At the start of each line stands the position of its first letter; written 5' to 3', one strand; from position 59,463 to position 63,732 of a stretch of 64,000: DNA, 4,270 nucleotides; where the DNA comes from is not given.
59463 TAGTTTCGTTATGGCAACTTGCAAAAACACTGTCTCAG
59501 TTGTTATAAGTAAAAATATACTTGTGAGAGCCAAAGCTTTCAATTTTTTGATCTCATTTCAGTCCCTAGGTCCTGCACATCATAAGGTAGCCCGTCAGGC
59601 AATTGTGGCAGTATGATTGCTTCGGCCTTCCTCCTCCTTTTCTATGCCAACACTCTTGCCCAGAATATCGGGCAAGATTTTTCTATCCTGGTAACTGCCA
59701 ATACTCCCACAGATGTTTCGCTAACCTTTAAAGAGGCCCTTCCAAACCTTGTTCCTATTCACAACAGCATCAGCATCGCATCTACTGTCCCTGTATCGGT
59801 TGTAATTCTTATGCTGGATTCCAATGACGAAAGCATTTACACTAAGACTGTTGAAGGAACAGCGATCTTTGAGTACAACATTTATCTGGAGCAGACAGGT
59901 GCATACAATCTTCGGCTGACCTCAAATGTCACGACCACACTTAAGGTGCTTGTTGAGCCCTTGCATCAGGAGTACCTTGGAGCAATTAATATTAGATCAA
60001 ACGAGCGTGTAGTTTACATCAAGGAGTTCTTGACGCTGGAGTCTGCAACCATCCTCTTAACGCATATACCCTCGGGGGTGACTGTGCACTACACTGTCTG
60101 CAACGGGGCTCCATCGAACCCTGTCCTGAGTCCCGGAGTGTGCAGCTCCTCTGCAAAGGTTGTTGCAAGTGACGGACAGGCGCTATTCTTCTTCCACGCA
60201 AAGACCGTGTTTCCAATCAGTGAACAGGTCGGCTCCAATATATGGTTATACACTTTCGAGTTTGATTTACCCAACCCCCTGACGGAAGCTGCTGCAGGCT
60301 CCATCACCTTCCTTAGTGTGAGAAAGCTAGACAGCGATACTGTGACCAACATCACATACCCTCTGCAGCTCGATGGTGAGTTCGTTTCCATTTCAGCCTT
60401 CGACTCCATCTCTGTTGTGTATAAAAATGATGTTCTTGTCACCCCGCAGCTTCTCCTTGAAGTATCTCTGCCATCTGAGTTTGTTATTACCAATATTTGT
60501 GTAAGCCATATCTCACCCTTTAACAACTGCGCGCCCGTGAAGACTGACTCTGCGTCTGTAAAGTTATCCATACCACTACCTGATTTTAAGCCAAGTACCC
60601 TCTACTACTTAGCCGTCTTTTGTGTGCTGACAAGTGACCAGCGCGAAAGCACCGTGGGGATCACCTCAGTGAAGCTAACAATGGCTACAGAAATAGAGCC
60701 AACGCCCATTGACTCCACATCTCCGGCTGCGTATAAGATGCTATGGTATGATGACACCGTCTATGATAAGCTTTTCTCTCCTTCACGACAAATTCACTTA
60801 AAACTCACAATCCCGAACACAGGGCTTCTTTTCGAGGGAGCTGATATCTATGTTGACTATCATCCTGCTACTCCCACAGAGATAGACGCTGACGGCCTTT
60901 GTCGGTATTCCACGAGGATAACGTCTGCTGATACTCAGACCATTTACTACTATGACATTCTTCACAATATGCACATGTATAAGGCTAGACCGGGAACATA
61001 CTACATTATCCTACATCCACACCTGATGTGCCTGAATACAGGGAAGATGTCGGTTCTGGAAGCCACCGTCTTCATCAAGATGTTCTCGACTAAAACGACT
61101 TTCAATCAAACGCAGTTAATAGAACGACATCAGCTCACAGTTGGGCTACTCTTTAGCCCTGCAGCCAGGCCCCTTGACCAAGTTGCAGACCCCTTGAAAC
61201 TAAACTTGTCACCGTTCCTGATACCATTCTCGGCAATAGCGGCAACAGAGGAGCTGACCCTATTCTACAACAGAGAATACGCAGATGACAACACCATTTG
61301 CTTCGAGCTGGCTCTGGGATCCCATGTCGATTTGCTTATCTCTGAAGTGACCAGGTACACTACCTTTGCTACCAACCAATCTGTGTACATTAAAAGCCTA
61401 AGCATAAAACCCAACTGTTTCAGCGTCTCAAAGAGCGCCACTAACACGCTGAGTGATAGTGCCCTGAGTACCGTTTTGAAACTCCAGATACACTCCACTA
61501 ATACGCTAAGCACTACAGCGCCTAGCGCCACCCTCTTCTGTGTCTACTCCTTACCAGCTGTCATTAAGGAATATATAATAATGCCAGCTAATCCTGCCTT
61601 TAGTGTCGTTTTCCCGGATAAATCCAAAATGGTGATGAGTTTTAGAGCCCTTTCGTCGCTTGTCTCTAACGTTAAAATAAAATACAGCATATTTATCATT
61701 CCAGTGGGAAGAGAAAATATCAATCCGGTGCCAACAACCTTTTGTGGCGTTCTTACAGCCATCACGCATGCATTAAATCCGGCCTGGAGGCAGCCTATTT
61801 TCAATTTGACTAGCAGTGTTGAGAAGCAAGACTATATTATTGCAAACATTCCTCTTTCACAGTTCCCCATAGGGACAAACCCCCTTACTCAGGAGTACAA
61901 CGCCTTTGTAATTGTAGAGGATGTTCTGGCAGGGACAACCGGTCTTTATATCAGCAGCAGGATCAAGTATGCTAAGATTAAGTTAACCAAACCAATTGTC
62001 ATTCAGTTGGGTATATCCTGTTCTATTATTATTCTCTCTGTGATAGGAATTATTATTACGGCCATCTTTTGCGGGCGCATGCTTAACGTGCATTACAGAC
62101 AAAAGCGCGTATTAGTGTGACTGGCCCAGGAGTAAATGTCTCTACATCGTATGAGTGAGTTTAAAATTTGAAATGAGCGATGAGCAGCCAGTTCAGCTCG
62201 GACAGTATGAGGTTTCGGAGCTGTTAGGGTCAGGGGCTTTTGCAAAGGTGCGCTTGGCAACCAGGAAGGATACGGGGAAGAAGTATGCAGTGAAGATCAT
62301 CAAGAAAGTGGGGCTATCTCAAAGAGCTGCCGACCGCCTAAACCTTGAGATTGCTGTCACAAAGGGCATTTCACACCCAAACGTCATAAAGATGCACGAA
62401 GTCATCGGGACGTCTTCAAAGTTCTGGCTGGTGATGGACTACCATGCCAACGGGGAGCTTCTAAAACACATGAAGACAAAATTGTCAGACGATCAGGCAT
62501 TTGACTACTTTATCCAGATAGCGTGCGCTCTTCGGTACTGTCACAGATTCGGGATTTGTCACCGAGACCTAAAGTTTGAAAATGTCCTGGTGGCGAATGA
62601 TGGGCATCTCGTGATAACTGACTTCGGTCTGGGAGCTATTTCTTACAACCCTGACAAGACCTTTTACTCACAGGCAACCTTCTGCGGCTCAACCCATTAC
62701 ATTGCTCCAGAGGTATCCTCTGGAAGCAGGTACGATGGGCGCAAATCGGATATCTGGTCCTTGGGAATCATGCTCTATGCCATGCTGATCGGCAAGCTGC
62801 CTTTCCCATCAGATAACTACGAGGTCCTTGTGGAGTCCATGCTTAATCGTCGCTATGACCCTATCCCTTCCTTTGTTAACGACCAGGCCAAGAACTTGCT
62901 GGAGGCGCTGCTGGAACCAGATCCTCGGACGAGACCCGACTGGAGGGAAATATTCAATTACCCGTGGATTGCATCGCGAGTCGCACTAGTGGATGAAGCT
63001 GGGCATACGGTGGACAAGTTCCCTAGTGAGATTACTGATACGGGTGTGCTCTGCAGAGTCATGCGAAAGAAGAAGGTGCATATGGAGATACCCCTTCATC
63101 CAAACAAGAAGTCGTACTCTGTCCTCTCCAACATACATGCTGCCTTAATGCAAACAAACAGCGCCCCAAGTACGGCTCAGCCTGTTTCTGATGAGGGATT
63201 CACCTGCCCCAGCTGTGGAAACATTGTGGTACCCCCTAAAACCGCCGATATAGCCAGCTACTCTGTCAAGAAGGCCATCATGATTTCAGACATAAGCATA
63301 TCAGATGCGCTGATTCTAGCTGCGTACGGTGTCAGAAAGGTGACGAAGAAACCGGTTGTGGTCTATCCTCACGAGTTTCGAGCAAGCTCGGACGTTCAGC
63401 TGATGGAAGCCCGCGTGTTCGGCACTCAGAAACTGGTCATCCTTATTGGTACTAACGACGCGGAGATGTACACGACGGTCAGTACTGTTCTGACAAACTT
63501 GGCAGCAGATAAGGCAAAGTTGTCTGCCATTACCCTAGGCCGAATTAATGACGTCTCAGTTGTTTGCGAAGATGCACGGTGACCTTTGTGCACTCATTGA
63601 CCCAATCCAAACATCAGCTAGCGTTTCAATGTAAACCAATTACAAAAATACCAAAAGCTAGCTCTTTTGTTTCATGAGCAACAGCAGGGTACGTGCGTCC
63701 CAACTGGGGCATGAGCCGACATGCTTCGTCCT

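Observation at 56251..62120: Divergent surface-protein pair: an HCMP with a half-Cys-rich, half-Cys-poor ectodomain, and a novel Ser/Thr-rich type I membrane protein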

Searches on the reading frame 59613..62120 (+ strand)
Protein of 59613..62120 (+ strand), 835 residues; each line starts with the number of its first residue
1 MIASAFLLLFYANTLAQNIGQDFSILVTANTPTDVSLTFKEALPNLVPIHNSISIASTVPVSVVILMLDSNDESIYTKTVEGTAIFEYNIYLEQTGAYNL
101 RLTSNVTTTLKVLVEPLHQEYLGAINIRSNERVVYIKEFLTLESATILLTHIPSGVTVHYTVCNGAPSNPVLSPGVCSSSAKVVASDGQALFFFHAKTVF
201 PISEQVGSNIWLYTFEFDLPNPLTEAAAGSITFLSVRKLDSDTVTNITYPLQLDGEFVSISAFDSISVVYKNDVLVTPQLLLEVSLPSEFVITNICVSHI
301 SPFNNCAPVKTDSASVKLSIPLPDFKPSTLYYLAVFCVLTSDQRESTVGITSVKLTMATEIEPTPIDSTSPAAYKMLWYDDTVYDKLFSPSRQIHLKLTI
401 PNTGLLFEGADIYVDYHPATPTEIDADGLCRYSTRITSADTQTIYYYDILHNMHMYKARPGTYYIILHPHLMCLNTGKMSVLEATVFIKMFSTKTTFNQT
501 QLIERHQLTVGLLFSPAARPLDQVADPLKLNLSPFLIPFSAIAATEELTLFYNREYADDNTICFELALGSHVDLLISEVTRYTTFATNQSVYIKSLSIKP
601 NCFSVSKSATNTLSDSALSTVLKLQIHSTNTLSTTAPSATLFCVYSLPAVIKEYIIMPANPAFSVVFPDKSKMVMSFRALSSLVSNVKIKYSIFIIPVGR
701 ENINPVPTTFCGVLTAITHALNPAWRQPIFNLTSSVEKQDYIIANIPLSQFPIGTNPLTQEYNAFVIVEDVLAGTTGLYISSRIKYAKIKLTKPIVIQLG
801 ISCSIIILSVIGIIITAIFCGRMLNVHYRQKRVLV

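Call 3: search_protein_families(library=pfam, proteins=[window:59613-62120:+], max_evalue=0.1)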
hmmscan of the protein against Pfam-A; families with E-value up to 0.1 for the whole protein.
window:59613-62120:+ (835 aa): 0 families

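Call 5: search_solved_structures(query=window:59613-62120:+, max_evalue=1)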
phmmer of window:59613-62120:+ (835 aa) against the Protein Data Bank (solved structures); distinct sequences matched with E-value up to 1: 0.

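Call 8: find_homologous_proteins(query=window:59613-62120:+, max_evalue=0.001)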
Query window:59613-62120:+ (835 aa): 5 proteins with E <= 0.001 among 8000 candidates.
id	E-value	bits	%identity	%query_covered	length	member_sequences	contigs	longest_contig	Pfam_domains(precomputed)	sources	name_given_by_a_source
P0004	0.0e+0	1808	99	100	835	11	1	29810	-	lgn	-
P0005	0.0e+0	1593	87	100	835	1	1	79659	-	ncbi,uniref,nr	ncbi:Hypothetical protein GLP15_1377 [Giardia lamblia P15]|uniref:Uncharacterized protein n=1 Tax=Gi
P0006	0.0e+0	1302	71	100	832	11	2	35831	-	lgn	-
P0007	0.0e+0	1286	69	100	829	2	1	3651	-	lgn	-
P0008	0.0e+0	1245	67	100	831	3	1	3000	-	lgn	-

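Call 14: find_encoding_contigs(protein=P0005, flank=8000, max_places=3)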
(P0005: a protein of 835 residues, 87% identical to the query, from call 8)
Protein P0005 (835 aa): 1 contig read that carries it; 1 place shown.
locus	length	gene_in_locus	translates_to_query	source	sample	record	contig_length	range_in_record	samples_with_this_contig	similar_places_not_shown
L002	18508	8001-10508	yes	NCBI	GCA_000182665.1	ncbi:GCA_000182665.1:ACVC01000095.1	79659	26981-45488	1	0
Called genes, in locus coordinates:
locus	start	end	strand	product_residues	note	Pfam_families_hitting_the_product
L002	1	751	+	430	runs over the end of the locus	-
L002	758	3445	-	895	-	-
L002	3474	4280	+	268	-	-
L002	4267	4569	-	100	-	-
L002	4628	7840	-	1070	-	-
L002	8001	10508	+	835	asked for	-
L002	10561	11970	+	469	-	PF00069:Pkinase, PF07714:PK_Tyr_Ser-Thr, PF12330:Haspin_kinase (weak)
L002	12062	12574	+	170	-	-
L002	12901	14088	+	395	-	PF01980:TrmO_N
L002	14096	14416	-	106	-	PF03179:V-ATPase_G, PF16999:V-ATPase_G_2 (weak)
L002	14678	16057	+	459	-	PF00443:UCH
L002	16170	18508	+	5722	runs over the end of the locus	-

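Call 15: find_encoding_contigs(protein=P0006, flank=8000, max_places=2)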
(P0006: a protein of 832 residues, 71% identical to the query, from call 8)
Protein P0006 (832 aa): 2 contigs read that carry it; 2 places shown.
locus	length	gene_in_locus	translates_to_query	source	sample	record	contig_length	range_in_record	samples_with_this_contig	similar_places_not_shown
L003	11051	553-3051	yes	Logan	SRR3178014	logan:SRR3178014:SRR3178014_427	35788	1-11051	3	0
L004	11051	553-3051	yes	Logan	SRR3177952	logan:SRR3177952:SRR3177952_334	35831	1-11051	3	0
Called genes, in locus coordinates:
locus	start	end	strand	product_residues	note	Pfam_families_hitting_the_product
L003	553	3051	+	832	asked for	-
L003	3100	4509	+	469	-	PF00069:Pkinase, PF07714:PK_Tyr_Ser-Thr, PF12330:Haspin_kinase (weak)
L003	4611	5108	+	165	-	-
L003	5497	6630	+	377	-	PF01980:TrmO_N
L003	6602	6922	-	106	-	PF03179:V-ATPase_G, PF16999:V-ATPase_G_2 (weak)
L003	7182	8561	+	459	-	PF00443:UCH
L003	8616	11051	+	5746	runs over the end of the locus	-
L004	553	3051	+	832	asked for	-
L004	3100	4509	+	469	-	PF00069:Pkinase, PF07714:PK_Tyr_Ser-Thr, PF12330:Haspin_kinase (weak)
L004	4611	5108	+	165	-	-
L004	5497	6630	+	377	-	PF01980:TrmO_N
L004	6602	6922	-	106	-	PF03179:V-ATPase_G, PF16999:V-ATPase_G_2 (weak)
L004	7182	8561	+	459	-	PF00443:UCH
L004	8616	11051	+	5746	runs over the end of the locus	-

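Call 34: find_homologous_proteins(query=A1, max_evalue=0.01)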
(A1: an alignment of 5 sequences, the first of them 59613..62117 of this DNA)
Query A1 (5 sequences) (835 aa, profile of the alignment): 5 proteins with E <= 0.01 among 8000 candidates.
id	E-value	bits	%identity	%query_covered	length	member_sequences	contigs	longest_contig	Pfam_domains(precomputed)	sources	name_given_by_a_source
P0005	0.0e+0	1721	87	100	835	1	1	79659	-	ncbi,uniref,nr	ncbi:Hypothetical protein GLP15_1377 [Giardia lamblia P15]|uniref:Uncharacterized protein n=1 Tax=Gi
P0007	0.0e+0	1709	69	100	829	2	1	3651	-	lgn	-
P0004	0.0e+0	1701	99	100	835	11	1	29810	-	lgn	-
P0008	0.0e+0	1698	67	100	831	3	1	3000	-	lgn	-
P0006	0.0e+0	1695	71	100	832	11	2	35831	-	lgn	-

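Call 41: search_protein_families(library=pfam, proteins=[window:59613-62120:+], max_evalue=10)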
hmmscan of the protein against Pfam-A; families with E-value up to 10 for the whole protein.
window:59613-62120:+ (835 aa): 0 families

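Call 47: predict_structure(alignment_id=A1)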
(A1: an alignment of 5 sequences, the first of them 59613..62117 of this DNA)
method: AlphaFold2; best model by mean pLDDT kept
length: 835 residues; sequences in the alignment: 5
mean_pLDDT: 43.0   pTM: 0.24
mean pLDDT of the five models: 43.0, 41.2, 37.5, 36.0, 35.0
residues with pLDDT >= 90: 1; 70-90: 62; 50-70: 191; < 50: 581
segments of 3 or more residues with pLDDT < 50: 1-19, 40-49, 117-127, 133-146, 164-179, 181-183, 193-212, 220-229, 231-277, 327-330, 345-408, 419-429, 433-462, 469-688, 699-742, 768-803, 830-835
pLDDT, mean of each block of 10 residues (from residue 1): 31 37 80 75 39 67 81 74 53 65 87 54 42 41 47 57 41 40 49 42 33 53 44 32 24 25 30 40 56 67 65 61 53 61 48 38 28 30 25 41 42 50 41 44 28 42 48 39 44 29 20 21 24 24 30 33 35 36 26 35 35 28 38 30 25 22 33 37 40 52 27 32 41 39 52 56 51 29 39 40 57 68 53 39
secondary structure, 60 per line:
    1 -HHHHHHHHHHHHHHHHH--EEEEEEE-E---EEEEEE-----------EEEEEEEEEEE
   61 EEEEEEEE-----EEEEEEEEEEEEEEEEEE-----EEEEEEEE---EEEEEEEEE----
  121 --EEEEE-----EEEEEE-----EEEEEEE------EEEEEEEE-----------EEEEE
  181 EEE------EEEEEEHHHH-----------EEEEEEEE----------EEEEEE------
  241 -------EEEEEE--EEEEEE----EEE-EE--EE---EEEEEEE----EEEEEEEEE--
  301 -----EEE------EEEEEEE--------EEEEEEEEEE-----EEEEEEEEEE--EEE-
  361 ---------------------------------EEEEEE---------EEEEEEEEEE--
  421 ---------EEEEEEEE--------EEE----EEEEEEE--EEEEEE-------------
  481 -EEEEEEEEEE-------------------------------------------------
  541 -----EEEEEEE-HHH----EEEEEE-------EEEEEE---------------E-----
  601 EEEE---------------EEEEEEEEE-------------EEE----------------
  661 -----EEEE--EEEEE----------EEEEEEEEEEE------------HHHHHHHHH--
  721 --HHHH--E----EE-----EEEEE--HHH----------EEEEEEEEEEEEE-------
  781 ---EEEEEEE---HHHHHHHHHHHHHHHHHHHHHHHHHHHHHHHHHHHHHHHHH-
elements in order (helices of 4 or more, strands of 3 or more residues): H2-18 E21-27 E33-38 E50-68 E74-91 E97-104 E108-116 E123-127 E133-138 E144-150 E157-164 E176-183 E190-195 H196-199 E211-218 E229-234 E248-253 E256-261 E266-268 E279-285 E290-298 E306-308 E315-321 E330-339 E345-354 E357-359 E394-399 E409-418 E430-437 E446-448 E453-459 E462-467 E482-491 E546-552 E561-566 E574-579 E601-604 E620-628 E642-644 E666-669 E672-676 E687-697 H710-718 H723-726 E741-745 E761-773 E784-790 H794-834

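Call 48: search_protein_representatives(alignment_id=A1)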
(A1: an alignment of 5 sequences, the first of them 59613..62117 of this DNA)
Query: 5 sequences, 832 profile positions. Proteins with E-value up to 0.001 (for the whole library): 1; up to 1e-10: 1; up to 1e-30: 1. The best 1 are listed.
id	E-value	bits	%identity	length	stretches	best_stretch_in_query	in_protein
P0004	0.0e+00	1701.1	-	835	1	1-832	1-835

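Call 54: fold_search(model_id=the predicted structure, library=pdb)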
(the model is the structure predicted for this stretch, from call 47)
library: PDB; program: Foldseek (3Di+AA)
matches with E <= 10: 1263; with E <= 0.001: 29
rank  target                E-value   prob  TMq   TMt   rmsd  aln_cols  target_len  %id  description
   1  8oe0_D                7.9e-07  0.98  0.09  0.12  50.4       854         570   10  Cryo-EM structure of a pre-dimerized murine IL-12 complete extracellular signaling complex (Class 2). (released 2024-02-07)
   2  7q5z                  3.7e-06  0.93  0.11  0.08  29.5       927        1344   11  Cryo-EM structure of native human A2ML1 (released 2022-04-20)
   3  1zlg                  1.3e-05  0.87  0.08  0.09  48.3       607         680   11  Solution structure of the extracellular matrix protein anosmin-1 (released 2006-05-09)
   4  7q62_A                1.3e-05  0.87  0.10  0.08  28.7       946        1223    8  Structure of TEV cleaved A2ML1 dimer (A2ML1-TT dimer) (released 2022-04-20)
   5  8iyk_F                1.5e-05  0.80  0.10  0.10  42.4       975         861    9  Tail tip conformation 1 of phage lambda tail (released 2023-10-18)
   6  7q62_B                1.7e-05  0.85  0.10  0.10  29.3       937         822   10  Structure of TEV cleaved A2ML1 dimer (A2ML1-TT dimer) (released 2022-04-20)
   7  9u62_E                5.5e-05  0.69  0.09  0.07  29.1       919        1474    8  AP pathways C3 convertase C3bBbP and C3 complex (released 2026-01-14)
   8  5g56                  1.1e-04  0.99  0.11  0.13  18.2       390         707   11  THE TETRA-MODULAR CELLULOSOMAL ARABINOXYLANASE CtXyl5A STRUCTURE AS REVEALED BY X-RAY CRYSTALLOGRAPHY (released 2016-06-29)
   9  8k1b_A                1.1e-04  1.00  0.11  0.31  20.2       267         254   13  SID1 transmembrane family member 1 (released 2024-07-10)
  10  6h04_A                1.1e-04  0.69  0.11  0.08  29.1       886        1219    9  Closed conformation of the Membrane Attack Complex (released 2018-12-19)
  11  7y63_A                1.4e-04  1.00  0.10  0.12  19.9       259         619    9  ApoSIDT2-pH7.4 (released 2023-06-21)
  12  5a42                  1.4e-04  0.57  0.10  0.07  32.1       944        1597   10  Cryo-EM single particle 3D reconstruction of the native conformation of E. coli alpha-2-macroglobulin (ECAM) (released 2015-07-29)
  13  3cu7_B                1.6e-04  0.63  0.11  0.08  38.4       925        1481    8  Human Complement Component 5 (released 2008-06-10)
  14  8xbs_A                1.9e-04  1.00  0.11  0.14  19.2       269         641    9  C. elegans apo-SID1 structure (released 2024-06-05)
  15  7y69_A                2.3e-04  1.00  0.10  0.12  20.7       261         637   10  ApoSIDT2-pH5.5 (released 2023-06-21)
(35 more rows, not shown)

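Call 71: find_encoding_contigs(protein=P0007, flank=3000, max_places=2)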
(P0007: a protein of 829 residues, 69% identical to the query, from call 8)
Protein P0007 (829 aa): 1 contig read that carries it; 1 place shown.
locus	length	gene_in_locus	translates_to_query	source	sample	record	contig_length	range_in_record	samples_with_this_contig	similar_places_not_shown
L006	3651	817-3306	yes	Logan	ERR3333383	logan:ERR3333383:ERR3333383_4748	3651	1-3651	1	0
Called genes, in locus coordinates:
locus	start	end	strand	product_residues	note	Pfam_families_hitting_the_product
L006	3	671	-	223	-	?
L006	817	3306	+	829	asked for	-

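Call 72: find_encoding_contigs(protein=P0008, flank=3000, max_places=2)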
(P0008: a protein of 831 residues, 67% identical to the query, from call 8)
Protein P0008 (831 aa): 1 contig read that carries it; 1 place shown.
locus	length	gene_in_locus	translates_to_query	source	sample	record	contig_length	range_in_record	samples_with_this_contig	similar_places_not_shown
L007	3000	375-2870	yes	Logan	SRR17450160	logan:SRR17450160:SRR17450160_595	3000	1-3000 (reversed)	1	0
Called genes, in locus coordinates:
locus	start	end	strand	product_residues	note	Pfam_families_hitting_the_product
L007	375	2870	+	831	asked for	-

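Call 78: search_solved_structures(query=A1, max_evalue=10)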
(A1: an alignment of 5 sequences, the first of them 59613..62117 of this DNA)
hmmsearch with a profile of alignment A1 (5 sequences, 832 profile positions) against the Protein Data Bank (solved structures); distinct sequences matched with E-value up to 10: 1.
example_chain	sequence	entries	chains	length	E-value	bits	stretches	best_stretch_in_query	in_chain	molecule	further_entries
1ccr_A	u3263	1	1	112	1.2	10.3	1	368-412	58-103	CYTOCHROME C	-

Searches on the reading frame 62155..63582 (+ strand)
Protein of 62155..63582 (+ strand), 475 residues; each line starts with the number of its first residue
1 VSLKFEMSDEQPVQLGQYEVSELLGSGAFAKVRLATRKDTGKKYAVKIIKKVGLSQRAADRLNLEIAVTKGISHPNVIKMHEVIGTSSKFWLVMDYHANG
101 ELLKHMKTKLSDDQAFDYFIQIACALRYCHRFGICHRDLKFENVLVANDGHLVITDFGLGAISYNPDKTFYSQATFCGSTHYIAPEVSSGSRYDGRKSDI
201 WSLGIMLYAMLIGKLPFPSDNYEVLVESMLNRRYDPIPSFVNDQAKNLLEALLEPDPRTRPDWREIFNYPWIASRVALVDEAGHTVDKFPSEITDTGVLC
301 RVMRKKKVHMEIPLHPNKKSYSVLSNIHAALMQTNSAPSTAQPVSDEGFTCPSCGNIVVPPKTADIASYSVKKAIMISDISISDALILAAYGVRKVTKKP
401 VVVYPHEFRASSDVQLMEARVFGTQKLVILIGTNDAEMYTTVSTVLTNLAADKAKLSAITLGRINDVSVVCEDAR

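Call 3: search_protein_families(library=pfam, proteins=[window:62155-63582:+], max_evalue=0.1)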
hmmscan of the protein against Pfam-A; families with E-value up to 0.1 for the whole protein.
window:62155-63582:+ (475 aa): 8 families
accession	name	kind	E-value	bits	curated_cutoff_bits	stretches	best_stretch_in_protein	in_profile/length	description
PF00069.31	Pkinase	-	6.7e-66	222.8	31.7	1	18-272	1-263/263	Protein kinase domain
PF07714.23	PK_Tyr_Ser-Thr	-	8.6e-40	137.1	23.1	1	20-267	3-255/258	Protein tyrosine and serine/threonine kinase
PF12330.14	Haspin_kinase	-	2.9e-06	27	25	1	86-172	179-265/364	Haspin like kinase domain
PF03109.22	ABC1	-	0.00047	19.8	22.9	1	86-159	139-213/244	ABC1 atypical kinase-like domain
PF14531.12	Kinase-like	-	0.0011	18.8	25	1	128-259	160-288/289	Kinase-like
PF01636.29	APH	-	0.014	15.6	23.2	1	130-158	166-195/239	Phosphotransferase enzyme family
PF01163.29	RIO1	-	0.014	15.5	22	1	70-158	68-149/187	RIO domain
PF06293.20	Kdo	-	0.08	12.8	21.3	0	120-157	125-166/207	Lipopolysaccharide kinase (Kdo/WaaP) family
